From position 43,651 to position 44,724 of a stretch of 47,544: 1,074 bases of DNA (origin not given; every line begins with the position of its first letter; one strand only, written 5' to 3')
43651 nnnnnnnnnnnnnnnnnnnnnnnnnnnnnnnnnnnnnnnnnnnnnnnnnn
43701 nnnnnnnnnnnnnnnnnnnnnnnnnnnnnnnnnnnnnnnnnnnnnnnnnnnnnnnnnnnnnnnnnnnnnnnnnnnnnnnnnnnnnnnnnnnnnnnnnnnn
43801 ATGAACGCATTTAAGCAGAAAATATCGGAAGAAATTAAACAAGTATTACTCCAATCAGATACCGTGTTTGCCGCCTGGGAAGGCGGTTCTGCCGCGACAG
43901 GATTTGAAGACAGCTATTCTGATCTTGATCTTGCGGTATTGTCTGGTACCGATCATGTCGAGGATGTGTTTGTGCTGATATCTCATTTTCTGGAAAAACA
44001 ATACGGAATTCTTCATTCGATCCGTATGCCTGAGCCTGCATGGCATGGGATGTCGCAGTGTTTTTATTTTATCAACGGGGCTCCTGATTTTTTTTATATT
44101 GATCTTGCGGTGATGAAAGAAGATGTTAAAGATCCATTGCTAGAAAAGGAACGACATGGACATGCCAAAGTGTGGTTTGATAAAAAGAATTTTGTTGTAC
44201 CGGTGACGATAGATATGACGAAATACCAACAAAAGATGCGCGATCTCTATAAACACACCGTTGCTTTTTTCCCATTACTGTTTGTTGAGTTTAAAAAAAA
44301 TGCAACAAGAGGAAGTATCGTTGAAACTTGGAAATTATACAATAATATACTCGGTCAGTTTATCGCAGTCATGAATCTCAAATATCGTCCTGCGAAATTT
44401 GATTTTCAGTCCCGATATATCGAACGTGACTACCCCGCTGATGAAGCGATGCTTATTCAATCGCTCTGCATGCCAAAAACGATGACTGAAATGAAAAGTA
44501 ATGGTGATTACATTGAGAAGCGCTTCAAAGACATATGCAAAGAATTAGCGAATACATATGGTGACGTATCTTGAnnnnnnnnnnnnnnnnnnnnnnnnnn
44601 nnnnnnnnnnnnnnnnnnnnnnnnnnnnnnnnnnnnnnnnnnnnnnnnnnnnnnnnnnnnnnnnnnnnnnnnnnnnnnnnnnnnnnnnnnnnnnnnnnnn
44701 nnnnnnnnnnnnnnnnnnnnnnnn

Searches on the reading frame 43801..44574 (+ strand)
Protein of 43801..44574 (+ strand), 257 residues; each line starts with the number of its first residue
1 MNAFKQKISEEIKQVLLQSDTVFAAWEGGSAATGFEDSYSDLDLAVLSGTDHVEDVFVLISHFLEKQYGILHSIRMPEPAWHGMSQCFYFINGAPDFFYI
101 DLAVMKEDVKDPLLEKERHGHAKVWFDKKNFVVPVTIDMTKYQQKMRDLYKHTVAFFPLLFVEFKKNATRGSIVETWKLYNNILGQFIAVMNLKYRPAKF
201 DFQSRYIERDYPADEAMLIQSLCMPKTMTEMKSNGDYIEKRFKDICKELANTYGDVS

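Call 19: find_encoding_contigs(protein=window:43801-44574:+, flank=10000, max_places=10)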
Protein window:43801-44574:+ (257 aa): 5 contigs read that carry it; 2 places shown.
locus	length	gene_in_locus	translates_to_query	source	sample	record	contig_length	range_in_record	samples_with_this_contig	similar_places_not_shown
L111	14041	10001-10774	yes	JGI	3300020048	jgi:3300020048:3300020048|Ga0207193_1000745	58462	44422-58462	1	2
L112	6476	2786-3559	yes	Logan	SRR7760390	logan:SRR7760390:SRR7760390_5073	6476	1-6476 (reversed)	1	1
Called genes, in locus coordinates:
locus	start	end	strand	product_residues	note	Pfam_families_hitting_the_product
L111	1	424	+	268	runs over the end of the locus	PF14561:TPR_20 (faint), PF13432:TPR_16 (weak), PF00515:TPR_1 (weak), PF13424:TPR_12 (weak), PF25058:ARM_TT21 (weak), PF24575:TPR_Slam (weak), PF13432:TPR_16 (weak), PF14559:TPR_19, +15 more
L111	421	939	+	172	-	PF00132:Hexapep (weak), PF21711:DCTN5 (weak), PF25087:GMPPB_C (faint), PF25084:LbH_EIF2B (weak)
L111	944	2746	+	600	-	PF00515:TPR_1 (faint), PF07719:TPR_2 (faint), PF13176:TPR_7 (faint), PF13432:TPR_16 (faint), PF14559:TPR_19 (faint), PF13424:TPR_12, PF13458:Peripla_BP_6, PF01094:ANF_receptor, +1 more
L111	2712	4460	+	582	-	PF04892:VanZ-LLP1, PF04055:Radical_SAM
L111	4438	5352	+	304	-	PF01479:S4, PF00849:PseudoU_synth_2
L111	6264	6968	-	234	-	PF04402:SIMPL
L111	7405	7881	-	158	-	-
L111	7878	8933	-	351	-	PF21088:MS_channel_1st (weak), PF00924:MS_channel_2nd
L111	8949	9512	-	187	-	PF02659:Mntp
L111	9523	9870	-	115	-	PF28289:BV97_02767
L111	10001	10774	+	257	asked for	-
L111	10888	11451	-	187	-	PF00072:Response_reg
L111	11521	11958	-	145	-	PF03013:Pyr_excise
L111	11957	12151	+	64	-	-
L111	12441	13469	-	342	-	PF13573:SprB, PF16227:DUF4886 (weak)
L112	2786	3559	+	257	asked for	-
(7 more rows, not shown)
